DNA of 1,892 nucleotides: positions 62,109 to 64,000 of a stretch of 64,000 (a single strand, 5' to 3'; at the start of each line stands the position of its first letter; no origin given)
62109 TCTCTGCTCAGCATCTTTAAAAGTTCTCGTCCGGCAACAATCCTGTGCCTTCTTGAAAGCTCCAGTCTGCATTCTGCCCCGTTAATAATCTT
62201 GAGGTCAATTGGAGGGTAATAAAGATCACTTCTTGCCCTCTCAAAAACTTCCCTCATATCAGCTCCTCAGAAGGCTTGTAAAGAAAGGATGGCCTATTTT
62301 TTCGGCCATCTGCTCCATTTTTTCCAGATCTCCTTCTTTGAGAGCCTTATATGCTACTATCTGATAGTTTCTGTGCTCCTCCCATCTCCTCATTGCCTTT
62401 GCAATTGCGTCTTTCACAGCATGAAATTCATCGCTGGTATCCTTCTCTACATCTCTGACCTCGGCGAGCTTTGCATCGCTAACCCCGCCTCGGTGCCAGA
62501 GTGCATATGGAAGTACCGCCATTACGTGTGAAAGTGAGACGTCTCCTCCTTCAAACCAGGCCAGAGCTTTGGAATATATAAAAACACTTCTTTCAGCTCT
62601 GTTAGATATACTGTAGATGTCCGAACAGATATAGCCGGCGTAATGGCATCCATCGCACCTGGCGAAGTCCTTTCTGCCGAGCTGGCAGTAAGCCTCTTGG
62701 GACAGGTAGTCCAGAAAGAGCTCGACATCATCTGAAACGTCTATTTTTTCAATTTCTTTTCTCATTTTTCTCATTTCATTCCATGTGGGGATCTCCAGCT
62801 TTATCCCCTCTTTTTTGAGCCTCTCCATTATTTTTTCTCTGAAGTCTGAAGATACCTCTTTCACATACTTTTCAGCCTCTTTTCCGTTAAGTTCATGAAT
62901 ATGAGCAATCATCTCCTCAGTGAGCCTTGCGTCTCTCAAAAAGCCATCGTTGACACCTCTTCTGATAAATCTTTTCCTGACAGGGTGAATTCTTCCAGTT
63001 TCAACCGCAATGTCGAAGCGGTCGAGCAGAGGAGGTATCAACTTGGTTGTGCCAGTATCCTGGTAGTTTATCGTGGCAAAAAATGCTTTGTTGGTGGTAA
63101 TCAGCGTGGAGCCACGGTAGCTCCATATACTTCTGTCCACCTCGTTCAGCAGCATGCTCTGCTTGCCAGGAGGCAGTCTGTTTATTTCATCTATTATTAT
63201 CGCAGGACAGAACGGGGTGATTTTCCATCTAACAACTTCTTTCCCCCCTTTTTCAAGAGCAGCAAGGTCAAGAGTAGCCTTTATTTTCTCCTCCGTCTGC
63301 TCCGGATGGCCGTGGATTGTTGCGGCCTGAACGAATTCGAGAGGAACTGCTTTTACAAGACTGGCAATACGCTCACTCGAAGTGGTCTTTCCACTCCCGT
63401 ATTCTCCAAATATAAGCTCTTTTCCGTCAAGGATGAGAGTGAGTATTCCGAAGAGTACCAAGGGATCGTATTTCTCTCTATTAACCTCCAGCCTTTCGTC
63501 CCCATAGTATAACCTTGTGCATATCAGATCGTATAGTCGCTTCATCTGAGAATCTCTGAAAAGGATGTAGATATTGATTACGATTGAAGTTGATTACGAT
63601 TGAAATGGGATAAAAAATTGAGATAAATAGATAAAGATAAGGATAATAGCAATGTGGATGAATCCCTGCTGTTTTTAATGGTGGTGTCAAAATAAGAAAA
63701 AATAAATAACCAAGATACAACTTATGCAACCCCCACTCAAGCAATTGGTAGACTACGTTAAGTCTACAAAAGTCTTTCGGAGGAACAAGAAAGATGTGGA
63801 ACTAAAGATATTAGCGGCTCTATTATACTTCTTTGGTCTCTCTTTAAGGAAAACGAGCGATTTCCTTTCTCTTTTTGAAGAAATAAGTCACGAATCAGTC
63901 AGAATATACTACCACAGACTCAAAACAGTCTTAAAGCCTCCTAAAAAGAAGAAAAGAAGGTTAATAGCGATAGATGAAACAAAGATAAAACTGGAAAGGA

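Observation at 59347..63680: MoxR-AAA+ / VWA / twin GXGXG beta-helix operon beside an IS element: candidate undescribed ATP-driven remodelling or conflict system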

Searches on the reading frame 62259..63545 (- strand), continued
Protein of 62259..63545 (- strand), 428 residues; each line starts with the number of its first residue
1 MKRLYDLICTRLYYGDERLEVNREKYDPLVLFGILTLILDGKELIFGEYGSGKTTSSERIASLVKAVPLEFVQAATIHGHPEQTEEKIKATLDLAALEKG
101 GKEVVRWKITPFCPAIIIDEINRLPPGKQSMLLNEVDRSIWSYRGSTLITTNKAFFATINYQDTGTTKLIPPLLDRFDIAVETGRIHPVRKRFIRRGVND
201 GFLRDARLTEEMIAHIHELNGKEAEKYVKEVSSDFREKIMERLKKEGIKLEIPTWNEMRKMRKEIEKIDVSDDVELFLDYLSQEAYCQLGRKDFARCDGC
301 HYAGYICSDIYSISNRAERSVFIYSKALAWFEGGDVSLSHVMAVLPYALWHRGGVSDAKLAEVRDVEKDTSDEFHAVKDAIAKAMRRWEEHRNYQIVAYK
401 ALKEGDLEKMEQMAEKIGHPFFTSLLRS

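Call 57: find_encoding_contigs(protein=P0120, flank=8000, max_places=1)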
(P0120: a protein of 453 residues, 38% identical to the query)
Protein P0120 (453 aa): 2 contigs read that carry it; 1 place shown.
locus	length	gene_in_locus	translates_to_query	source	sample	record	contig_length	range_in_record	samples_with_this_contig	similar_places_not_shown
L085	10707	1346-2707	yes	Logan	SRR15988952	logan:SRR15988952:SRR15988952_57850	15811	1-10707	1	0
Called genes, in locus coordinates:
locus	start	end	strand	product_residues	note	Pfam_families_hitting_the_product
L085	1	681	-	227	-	?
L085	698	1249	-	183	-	PF14512:TM1586_NiRdase (faint), PF00881:Nitroreductase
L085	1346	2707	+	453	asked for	PF07728:AAA_5 (weak), PF17863:AAA_lid_2 (weak)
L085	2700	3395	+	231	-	PF01493:GXGXG (faint)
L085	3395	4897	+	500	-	-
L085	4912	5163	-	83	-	PF01016:Ribosomal_L27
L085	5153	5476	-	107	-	PF00829:Ribosomal_L21p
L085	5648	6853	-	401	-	PF13487:HD_5, PF01966:HD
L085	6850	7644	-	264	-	PF05621:TniB (weak), PF13401:AAA_22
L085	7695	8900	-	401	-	PF00953:Glycos_transf_4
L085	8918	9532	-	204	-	PF02585:PIG-L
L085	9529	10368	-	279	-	-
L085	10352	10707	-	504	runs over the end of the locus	PF04055:Radical_SAM, PF13186:SPASM (faint), PF05402:PqqD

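Call 74: search_dna_similar(query=window:62259-63545:-, collection=plasmids, mode=protein, max_evalue=0.00001, max_rows=10)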
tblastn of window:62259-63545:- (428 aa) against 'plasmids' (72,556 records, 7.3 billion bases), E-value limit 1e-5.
No match.

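Call 75: search_dna_similar(query=window:62259-63545:-, collection=phages, mode=protein, max_evalue=0.00001, max_rows=10)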
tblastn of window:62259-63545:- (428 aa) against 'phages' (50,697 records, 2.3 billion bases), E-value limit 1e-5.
No match.

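Call 76: find_related_loci(query=A1, collection=viral_contigs, flank=8000)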
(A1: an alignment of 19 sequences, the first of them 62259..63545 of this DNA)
Query A1 (428 aa) in viral_contigs; peptide patterns used: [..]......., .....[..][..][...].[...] (x = any residue, [..] = any of these).
84 stretches matched a pattern, but none encodes a relative of the query by tblastn (E <= 1e-3).
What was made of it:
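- No copies were found in plasmids, phages or IMG/VR (calls 74-76).
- Tried and rejected: Mobile carriers. tblastn of the ATPase found no match in PLSDB plasmids or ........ phages, and the IMG/VR scan found no relative (calls 74-76).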

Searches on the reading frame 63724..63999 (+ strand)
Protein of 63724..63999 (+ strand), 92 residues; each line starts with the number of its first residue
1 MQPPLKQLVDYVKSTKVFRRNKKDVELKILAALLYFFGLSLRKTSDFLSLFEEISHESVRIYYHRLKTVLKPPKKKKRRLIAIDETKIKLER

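Call 30: search_protein_families(library=pfam, proteins=[window:63724-63999:+], max_evalue=0.001)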
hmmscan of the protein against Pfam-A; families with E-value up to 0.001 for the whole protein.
window:63724-63999:+ (92 aa): 0 families

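Call 69: search_protein_families(library=ncbifam, proteins=[window:63724-63999:+], max_evalue=1)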
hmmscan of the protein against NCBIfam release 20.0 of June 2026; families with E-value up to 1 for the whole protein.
window:63724-63999:+ (92 aa): 2 families
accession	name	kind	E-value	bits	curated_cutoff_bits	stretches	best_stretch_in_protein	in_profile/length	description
NF033587.1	transpos_IS6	equivalog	1.6e-09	37.7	125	1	18-90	1-79/202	IS6 family transposase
NF033588.1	transpos_ISC774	exception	0.0032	17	200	1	26-90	21-73/195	IS6 family transposase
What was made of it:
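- Checked: An IS6-family transposase N-terminus starts at 63724 on the plus strand and runs off the window (NF033587, E 1.6e-9, call 69).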
